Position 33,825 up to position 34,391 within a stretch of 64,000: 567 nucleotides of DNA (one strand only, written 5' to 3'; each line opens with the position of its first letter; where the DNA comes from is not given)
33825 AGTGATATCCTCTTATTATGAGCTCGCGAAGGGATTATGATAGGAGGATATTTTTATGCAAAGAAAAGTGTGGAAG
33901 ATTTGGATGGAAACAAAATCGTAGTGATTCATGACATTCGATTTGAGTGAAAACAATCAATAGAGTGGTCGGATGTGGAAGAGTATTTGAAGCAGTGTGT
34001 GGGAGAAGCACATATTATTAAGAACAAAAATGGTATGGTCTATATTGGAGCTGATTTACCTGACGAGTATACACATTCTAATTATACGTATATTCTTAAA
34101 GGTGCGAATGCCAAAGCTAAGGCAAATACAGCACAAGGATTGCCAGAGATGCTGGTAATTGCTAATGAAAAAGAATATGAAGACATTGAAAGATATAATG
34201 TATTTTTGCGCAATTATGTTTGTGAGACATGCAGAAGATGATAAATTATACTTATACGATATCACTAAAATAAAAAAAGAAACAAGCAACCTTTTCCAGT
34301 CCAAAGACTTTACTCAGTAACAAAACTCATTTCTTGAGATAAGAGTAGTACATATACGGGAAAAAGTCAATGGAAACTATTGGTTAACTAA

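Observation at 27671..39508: Integrase-less accessory island densely packed with helicase/nuclease/ATPase genes (defence-island signature)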

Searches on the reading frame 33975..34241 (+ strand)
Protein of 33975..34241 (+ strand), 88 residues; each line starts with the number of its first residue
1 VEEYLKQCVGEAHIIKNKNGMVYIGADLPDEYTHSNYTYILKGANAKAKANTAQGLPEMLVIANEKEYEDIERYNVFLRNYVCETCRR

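Call 3: search_protein_families(library=pfam, proteins=[window:33975-34241:+], max_evalue=0.01)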
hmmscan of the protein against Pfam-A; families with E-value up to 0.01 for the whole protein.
window:33975-34241:+ (88 aa): 0 families

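Call 4: search_protein_families(library=padloc, proteins=[window:33975-34241:+], max_evalue=0.01)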
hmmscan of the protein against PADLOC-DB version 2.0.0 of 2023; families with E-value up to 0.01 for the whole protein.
window:33975-34241:+ (88 aa): 1 family
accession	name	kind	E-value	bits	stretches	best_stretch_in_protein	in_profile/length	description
PDLC01385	Csn2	-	0.0028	15.4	1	13-75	8-70/247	CAS-II-A; acquisition_associated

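Call 5: search_protein_families(library=ncbifam, proteins=[window:33975-34241:+], max_evalue=0.01)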
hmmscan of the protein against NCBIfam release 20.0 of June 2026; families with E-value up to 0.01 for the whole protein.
window:33975-34241:+ (88 aa): 0 families

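Call 67: find_homologous_proteins(query=window:33975-34241:+, max_evalue=0.001)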
Query window:33975-34241:+ (88 aa): 130 proteins with E <= 0.001 among 134 candidates; the best 120 are listed.
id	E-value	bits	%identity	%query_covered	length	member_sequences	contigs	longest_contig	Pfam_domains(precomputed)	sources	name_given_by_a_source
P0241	3.8e-53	195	100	100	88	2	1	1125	-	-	-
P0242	2.0e-31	125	86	80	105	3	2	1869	-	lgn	-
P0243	8.2e-30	120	87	78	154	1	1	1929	-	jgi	-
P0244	1.4e-25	107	73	80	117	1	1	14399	-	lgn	-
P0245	1.2e-24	104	70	80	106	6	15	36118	-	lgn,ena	-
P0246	1.7e-24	103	71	89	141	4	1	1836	-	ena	-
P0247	3.2e-24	102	72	78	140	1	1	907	-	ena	-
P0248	9.5e-24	101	71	80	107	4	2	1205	-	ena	-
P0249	1.7e-23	100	71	84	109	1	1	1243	-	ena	-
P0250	2.5e-23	100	68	77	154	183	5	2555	-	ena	-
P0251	2.6e-23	99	71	78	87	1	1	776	-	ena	-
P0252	3.1e-23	99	71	78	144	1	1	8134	-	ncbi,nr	ncbi:MAG: hypothetical protein KBS66_02830, partial [Eubacterium sp.]|nr:hypothetical protein [Candi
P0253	5.4e-23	98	71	78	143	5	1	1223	-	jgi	-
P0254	8.3e-23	98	66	86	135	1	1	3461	-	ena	-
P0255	8.4e-23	98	66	86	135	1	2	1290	-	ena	-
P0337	6.0e-13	66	55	88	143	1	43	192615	-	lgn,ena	-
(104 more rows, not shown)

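Call 68: find_encoding_contigs(protein=P0337, flank=6000, max_places=4)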
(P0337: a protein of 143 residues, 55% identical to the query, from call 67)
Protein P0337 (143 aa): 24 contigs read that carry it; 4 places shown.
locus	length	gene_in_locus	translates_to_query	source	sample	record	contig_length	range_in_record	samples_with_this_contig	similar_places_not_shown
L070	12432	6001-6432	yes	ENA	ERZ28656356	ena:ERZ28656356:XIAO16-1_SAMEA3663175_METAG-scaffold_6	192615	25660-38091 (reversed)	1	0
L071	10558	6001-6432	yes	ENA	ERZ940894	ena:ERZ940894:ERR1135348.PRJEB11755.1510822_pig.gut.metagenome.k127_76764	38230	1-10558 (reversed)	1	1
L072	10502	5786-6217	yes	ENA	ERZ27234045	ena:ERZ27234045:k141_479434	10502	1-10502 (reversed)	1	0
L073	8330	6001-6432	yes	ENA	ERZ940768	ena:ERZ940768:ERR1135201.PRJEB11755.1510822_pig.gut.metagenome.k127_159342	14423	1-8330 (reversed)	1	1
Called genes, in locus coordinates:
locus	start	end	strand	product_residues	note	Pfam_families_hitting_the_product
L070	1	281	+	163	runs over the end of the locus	PF14478:DUF4430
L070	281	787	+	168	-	-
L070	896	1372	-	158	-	PF03729:DUF308 (faint)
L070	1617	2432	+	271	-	PF03096:Ndr (faint), PF00561:Abhydrolase_1, PF12146:Hydrolase_4, PF12697:Abhydrolase_6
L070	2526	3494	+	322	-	PF02579:Nitro_FeMo-Co, PF00254:FKBP_C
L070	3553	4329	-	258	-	PF01925:TauE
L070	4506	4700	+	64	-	-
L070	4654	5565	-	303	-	PF00892:EamA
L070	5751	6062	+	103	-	PF00005:ABC_tran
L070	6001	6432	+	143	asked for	-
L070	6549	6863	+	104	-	PF12844:HTH_19 (faint), PF13560:HTH_31, PF01381:HTH_3 (weak)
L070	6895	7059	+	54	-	PF24749:DUF7695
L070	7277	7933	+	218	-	PF09848:SLFN-g3_helicase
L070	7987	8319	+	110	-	PF12643:MazG-like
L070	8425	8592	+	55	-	-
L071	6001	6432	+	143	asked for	-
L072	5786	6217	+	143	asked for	-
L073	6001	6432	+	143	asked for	-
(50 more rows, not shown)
